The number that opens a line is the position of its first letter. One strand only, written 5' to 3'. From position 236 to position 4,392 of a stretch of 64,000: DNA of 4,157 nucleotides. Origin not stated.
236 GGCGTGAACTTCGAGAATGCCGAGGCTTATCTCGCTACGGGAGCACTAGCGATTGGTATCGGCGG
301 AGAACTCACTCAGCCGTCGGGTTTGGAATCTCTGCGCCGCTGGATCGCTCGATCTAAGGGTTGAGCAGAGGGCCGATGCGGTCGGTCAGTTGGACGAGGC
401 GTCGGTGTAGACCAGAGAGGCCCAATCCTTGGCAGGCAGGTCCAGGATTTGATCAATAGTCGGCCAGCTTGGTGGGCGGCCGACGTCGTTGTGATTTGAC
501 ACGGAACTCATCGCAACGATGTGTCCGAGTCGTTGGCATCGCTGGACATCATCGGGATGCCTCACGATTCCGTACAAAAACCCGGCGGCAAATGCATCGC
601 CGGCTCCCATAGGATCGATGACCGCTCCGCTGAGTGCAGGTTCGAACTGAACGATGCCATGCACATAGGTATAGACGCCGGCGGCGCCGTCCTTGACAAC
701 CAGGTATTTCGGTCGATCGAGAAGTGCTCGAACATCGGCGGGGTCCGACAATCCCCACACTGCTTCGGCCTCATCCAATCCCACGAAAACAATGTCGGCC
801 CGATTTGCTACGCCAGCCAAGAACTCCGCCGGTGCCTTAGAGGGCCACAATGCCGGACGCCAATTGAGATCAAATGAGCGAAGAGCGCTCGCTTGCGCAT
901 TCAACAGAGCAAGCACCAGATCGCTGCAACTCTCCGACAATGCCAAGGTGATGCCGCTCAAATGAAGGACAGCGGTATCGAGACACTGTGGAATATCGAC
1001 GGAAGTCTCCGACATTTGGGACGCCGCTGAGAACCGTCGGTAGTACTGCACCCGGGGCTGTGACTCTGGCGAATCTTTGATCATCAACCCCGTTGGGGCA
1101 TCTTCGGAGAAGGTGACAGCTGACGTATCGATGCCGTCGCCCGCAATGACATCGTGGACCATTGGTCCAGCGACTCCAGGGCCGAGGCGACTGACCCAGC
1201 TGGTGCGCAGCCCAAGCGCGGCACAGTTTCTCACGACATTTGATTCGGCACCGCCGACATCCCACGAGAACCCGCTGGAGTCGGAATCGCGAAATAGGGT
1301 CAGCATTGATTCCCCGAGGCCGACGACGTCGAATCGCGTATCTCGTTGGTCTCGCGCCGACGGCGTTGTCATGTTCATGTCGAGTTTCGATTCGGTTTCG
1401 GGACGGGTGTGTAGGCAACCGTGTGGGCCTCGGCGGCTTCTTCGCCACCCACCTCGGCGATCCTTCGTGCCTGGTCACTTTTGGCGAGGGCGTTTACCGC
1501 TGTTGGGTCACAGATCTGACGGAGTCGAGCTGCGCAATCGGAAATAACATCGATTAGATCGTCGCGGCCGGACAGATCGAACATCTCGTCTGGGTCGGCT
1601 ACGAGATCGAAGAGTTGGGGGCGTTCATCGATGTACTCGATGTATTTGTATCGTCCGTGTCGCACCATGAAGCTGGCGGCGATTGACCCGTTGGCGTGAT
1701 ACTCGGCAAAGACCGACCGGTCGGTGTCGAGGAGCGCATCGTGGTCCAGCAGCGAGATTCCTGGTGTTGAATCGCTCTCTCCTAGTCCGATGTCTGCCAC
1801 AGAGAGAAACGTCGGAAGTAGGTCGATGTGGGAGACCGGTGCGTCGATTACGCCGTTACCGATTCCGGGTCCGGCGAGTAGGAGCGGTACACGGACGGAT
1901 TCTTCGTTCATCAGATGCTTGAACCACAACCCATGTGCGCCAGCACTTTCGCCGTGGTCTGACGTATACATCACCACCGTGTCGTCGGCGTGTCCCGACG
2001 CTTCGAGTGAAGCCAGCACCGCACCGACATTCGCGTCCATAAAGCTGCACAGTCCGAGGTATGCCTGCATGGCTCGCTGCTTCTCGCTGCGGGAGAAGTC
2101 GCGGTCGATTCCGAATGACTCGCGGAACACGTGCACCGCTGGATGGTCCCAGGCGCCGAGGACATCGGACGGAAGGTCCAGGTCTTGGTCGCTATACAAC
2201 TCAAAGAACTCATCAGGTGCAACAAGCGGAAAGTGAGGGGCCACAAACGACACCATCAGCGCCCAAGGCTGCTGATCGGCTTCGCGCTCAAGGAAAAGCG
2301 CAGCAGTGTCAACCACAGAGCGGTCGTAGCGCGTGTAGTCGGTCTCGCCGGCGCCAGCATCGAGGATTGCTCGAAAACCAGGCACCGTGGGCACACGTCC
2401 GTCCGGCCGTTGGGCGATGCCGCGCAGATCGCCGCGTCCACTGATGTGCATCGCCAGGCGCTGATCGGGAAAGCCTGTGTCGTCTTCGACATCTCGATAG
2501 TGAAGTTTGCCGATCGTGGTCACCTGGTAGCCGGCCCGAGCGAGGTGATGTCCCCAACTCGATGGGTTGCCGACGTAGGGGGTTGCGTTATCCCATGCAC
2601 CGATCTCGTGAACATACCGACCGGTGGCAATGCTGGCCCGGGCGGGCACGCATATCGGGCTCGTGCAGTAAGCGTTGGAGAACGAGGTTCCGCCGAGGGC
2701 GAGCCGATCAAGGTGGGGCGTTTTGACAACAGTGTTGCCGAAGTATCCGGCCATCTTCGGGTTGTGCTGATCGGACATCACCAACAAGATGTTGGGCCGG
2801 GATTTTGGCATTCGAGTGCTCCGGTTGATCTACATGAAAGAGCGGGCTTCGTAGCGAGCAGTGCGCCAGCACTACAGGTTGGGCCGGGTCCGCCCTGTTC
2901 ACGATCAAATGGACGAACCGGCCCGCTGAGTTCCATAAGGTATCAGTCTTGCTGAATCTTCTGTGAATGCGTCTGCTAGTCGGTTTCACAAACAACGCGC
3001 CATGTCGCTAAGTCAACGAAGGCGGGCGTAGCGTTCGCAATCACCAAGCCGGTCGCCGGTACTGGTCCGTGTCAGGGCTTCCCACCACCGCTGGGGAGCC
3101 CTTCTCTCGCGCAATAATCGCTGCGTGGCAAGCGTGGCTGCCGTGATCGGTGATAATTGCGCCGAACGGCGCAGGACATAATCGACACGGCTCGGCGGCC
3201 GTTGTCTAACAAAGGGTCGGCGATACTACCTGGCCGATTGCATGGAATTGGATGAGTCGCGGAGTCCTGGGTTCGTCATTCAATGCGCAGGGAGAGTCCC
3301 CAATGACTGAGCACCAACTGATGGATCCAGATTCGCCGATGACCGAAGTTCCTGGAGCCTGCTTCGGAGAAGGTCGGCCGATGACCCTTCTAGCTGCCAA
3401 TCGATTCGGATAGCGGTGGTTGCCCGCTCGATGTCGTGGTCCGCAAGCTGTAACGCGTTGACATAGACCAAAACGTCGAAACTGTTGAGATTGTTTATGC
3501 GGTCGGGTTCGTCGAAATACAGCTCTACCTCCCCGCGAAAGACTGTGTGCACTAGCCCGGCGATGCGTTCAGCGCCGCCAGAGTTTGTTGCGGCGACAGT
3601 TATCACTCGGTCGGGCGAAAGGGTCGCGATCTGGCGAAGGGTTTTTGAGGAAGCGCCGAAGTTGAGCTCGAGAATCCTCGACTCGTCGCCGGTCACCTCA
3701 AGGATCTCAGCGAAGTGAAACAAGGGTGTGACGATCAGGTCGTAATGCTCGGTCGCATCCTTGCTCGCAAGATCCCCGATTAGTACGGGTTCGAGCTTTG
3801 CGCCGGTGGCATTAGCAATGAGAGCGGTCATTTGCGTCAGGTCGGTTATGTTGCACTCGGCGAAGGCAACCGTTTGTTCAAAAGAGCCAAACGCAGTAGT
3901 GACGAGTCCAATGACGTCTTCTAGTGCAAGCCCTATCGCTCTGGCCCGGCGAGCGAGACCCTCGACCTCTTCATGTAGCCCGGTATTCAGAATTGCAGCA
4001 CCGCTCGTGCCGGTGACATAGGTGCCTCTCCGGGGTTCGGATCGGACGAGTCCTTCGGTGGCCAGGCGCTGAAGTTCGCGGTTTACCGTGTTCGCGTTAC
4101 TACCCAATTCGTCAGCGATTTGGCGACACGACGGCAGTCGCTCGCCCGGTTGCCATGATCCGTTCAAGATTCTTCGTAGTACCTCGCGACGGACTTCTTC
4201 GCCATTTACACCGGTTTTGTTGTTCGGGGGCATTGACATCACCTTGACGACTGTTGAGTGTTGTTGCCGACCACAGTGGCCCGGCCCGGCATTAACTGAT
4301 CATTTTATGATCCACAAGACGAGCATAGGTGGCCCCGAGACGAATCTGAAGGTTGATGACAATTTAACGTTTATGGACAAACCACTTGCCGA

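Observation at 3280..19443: GntR / BMP-ABC / multi-amidohydrolase island: candidate undescribed N-heterocycle or modified-nucleoside catabolic pathway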

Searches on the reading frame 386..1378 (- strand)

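Call 7: search_protein_families(library=ncbifam, proteins=[window:386-1378:-], max_evalue=0.001)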
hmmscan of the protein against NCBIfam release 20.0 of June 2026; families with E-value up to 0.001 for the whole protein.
window:386-1378:- (330 aa): 18 families
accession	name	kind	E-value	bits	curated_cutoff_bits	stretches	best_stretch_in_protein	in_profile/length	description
NF040938.1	KDG_KDGal_kin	equivalog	8.1e-38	130.2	400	1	37-307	25-298/305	bifunctional 2-dehydro-3-deoxygluconokinase/2-dehydro-3-deoxygalactonokinase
TIGR04382.1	myo_inos_iolC_N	equivalog_domain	3.5e-34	118.5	300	1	33-308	25-305/309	5-dehydro-2-deoxygluconokinase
NF041332.1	KDG_KDGal_kin_Halo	equivalog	7e-31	107.8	440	1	17-282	3-281/320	bifunctional 2-dehydro-3-deoxygluconokinase/2-dehydro-3-deoxygalactonokinase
NF041633.1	trifunc_aldol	exception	1.2e-27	96.6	700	1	8-212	234-447/580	KHG/KDPG aldolase/sugar kinase fusion protein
NF006957.1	PRK09434.1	equivalog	7.7e-22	78.2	450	1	21-291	7-279/302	fructokinase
NF052444.1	DhDoxglucKinKdgK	equivalog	6.3e-19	68.5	400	1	21-291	6-288/303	2-dehydro-3-deoxygluconokinase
NF047869.1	myo_kin_aldol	exception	3.3e-17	62.1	600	1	32-299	29-318/586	bifunctional 5-dehydro-2-deoxygluconokinase/5-dehydro-2-deoxyphosphogluconate aldolase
NF049991.1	TagKinase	equivalog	4.2e-15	55.4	420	1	43-268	42-272/321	tagatose kinase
NF053626.1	RibKinHalex1628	equivalog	6.3e-11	42.3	330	1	42-287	38-267/293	ATP-dependent ribose-1-phosphate kinase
NF041134.1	R1P_kin_Thcocales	equivalog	1.5e-10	41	500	1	39-294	34-264/291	ADP-dependent ribose-1-phosphate kinase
TIGR02152.1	D_ribokin_bact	equivalog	4.3e-10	39.4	299.65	1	36-311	29-296/298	ribokinase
NF007321.0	PRK09813.1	equivalog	7.5e-10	38.7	247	1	248-297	211-259/261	fructoselysine 6-kinase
NF041164.1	NucKinThplmales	equivalog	2.6e-06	26.8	450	1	216-295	195-274/295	nucleoside kinase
NF008353.0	PRK11142.1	equivalog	3.5e-06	26.7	341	1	38-296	35-287/307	ribokinase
TIGR03168.1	1-PFK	subfamily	2.1e-05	23.6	216.4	1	224-297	214-286/305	hexose kinase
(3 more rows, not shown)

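Call 75: search_protein_families(library=pfam, proteins=[window:386-1378:-], max_evalue=0.001)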
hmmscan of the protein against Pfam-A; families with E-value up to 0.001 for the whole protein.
window:386-1378:- (330 aa): 1 family
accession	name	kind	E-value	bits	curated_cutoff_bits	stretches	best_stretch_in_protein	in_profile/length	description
PF00294.29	PfkB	-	4.9e-41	141.5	25.8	1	21-298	7-295/302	pfkB family carbohydrate kinase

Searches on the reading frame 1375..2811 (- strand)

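Call 7: search_protein_families(library=ncbifam, proteins=[window:1375-2811:-], max_evalue=0.001)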
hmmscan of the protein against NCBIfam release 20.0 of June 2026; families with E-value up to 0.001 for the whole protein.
window:1375-2811:- (478 aa): 7 families
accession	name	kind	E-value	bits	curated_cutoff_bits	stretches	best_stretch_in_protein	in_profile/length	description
TIGR03417.1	chol_sulfatase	equivalog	2.5e-95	320.2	433.45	1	5-469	2-475/500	choline-sulfatase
NF010322.0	PRK13759.1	equivalog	1.4e-66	225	481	2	166-426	185-449/486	arylsulfatase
NF052527.1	Mn_arylsulf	exception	2.7e-41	142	850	2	165-433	182-451/479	manganese-dependent arylsulfatase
NF045661.1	HdlasePehA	equivalog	1.1e-40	139.7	900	2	170-430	189-481/506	phosphoric/sulfuric ester hydrolase PehA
NF038282.1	LapC_YejM_PbgA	exception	3.1e-06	25.8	825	1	242-336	405-497/584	LPS biosynthesis-modulating metalloenzyme YejM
NF053595.1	LptchSynLtaSGpos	equivalog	3.5e-06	25.8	970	1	244-341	423-528/626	lipoteichoic acid synthase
NF028537.1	P_eth_NH2_trans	domain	0.00017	20.3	500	1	240-297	402-459/527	phosphoethanolamine--lipid A transferase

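Call 75: search_protein_families(library=pfam, proteins=[window:1375-2811:-], max_evalue=0.001)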
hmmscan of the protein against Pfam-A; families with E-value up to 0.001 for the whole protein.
window:1375-2811:- (478 aa): 3 families
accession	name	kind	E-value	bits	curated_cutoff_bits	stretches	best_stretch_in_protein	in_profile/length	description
PF00884.28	Sulfatase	-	2.9e-51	175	25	1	6-341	1-301/301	Sulfatase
PF16347.10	SGSH_C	-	1.6e-14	54.8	29.3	1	291-432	1-150/154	N-sulphoglucosamine sulphohydrolase, C-terminal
PF01663.27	Phosphodiest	-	2e-06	28.1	23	0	21-75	11-65/342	Type I phosphodiesterase / nucleotide pyrophosphatase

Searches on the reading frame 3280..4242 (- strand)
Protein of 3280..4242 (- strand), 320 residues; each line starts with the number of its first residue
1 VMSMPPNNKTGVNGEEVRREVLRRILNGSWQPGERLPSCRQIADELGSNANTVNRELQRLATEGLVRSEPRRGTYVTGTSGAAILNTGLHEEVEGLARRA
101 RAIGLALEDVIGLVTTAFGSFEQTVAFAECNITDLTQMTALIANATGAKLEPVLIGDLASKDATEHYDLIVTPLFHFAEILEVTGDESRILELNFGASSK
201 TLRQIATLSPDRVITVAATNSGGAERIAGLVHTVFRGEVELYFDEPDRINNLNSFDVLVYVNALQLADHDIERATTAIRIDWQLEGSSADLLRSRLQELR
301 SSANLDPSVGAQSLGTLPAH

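Call 4: search_protein_families(library=pfam, proteins=[window:3280-4242:-], max_evalue=0.01)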
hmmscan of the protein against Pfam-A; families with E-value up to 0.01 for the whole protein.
window:3280-4242:- (320 aa): 9 families
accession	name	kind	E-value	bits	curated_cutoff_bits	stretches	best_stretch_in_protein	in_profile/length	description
PF00392.27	GntR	-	1.1e-16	60.6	27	1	15-76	3-64/64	Bacterial regulatory proteins, gntR family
PF13545.12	HTH_Crp_2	-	9.1e-05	22.8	27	1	40-72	26-57/70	Crp-like helix-turn-helix domain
PF01726.22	LexA_DNA_bind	-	0.00028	21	23.7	1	37-72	26-62/65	LexA DNA binding domain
PF12840.13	HTH_20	-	0.00058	20.2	27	1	15-68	3-50/51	Helix-turn-helix domain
PF01325.25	Fe_dep_repress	-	0.00068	20.2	26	1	33-73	19-59/60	Iron dependent repressor, N-terminal DNA binding domain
PF25213.1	HVO_A0261_N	-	0.00088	19.6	35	1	40-86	28-72/86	HVO_A0261 N-terminal domain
PF13936.12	HTH_38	-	0.0038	17.4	27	0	38-59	22-43/44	Helix-turn-helix domain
PF09339.16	HTH_IclR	-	0.0086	16.3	22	0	38-70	20-52/52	IclR helix-turn-helix domain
PF12802.13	MarR_2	-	0.0091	16.6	27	0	39-71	23-55/61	MarR family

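Call 6: search_protein_families(library=ncbifam, proteins=[window:3280-4242:-], max_evalue=0.001)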
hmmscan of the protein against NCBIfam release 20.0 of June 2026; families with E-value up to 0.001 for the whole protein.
window:3280-4242:- (320 aa): 21 families
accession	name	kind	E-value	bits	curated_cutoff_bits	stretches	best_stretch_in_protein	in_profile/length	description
TIGR02018.2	his_ut_repres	equivalog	2.3e-13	50.1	220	1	15-79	2-66/226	histidine utilization transcriptional repressor HutC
NF052282.1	PLP_TF_PdxR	equivalog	3.4e-12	46.1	320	1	19-80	8-69/448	MocR-like pyridoxine biosynthesis transcription factor PdxR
NF053730.1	TransRegRv1152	equivalog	3.1e-11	43.2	170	1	15-118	19-119/120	Rv1152 family transcriptional regulator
NF012025.0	PRK15481.1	equivalog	4.6e-10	38.7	573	1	14-82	8-76/432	MocR-like B6 salvage transcription factor PtsJ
NF052286.1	ecto_TF_EhuR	exception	4.3e-09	35.4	480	1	18-79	17-78/458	MocR-like ectoine utilization transcription factor EhuR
TIGR02325.1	C_P_lyase_phnF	equivalog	7.4e-09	35.5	156.8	1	16-77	12-73/238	phosphonate metabolism transcriptional regulator PhnF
NF047563.1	modulin_PmtR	equivalog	2.4e-08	34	200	1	15-115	15-118/125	PSM export ABC transporter transcriptional regulator PmtR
NF011575.0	PRK14999.1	equivalog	4.1e-08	32.8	424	1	14-107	14-109/241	histidine utilization repressor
NF052281.1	rhizopine_MocR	equivalog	2.9e-07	29.5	650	1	18-82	24-88/479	rhizopine catabolism transcriptional regulator MocR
TIGR03337.1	phnR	equivalog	6.6e-07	29.2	296.75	1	17-78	6-67/231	phosphonate utilization transcriptional regulator PhnR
NF007741.0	PRK10421.1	equivalog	1.1e-06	28.3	311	1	15-77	10-72/262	transcriptional regulator LldR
NF052290.2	MocR_like_YczR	exception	5.9e-06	25.2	487.4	1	17-144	24-152/458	MocR-like transcription factor YczR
NF052285.1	GABA_TF_GabR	exception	7.1e-06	25.1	600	1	18-77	5-64/456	MocR-like transcriptional regulator GabR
TIGR02812.1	fadR_gamma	equivalog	1.6e-05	24.7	249.2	1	21-88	15-85/235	fatty acid metabolism transcriptional regulator FadR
NF041547.1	GntR_LSA1692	equivalog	2.9e-05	23.8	275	1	15-80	4-69/233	GntR family transcriptional regulator, LSA1692 subfamily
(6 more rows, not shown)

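Call 79: search_solved_structures(query=window:3280-4242:-, max_evalue=0.1)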
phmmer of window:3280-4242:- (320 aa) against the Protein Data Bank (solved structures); distinct sequences matched with E-value up to 0.1: 28.
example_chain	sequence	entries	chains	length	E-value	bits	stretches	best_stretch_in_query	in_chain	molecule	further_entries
3neu_A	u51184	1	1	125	5.3e-06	29.4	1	22-110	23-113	Lin1836 protein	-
6sbs_A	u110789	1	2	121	5.5e-06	29.4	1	15-73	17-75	Regulatory protein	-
4u0y_A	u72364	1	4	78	4.6e-05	26.4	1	17-76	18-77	HTH-type transcriptional repressor YvoA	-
2wv0_A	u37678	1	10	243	5.7e-05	26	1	18-106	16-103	HTH-TYPE TRANSCRIPTIONAL REPRESSOR YVOA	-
4u0v_A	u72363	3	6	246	5.7e-05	26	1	18-106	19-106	HTH-type transcriptional repressor YvoA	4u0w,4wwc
4ham_A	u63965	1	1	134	0.00012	24.9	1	15-79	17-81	Lmo2241 protein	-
1v4r_A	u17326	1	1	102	0.00015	24.6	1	17-77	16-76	Transcriptional Repressor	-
9jpj_C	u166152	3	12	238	0.00022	24.1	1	14-85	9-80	Pyruvate dehydrogenase complex repressor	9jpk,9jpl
3by6_A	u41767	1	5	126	0.00032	23.6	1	21-88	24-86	Predicted transcriptional regulator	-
5dv5_A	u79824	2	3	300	0.00033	23.6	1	19-96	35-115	GntR family transcriptional regulator | Fatty acid metabolism regulator protein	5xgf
8y3z_A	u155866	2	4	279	0.00035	23.5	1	19-95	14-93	Fatty acid metabolism regulator protein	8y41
4p96_A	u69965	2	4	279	0.00036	23.4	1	19-95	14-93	Fatty acid metabolism regulator protein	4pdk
4p9u_E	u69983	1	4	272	0.00037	23.4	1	19-95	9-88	Fatty acid metabolism regulator protein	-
3tqn_A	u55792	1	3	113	0.00045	23.1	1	15-82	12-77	Transcriptional regulator, GntR family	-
9wfi_A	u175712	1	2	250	0.00049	23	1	14-89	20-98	Uncharacterized HTH-type transcriptional regulator Rv0494,Fatty acid metabolism regulator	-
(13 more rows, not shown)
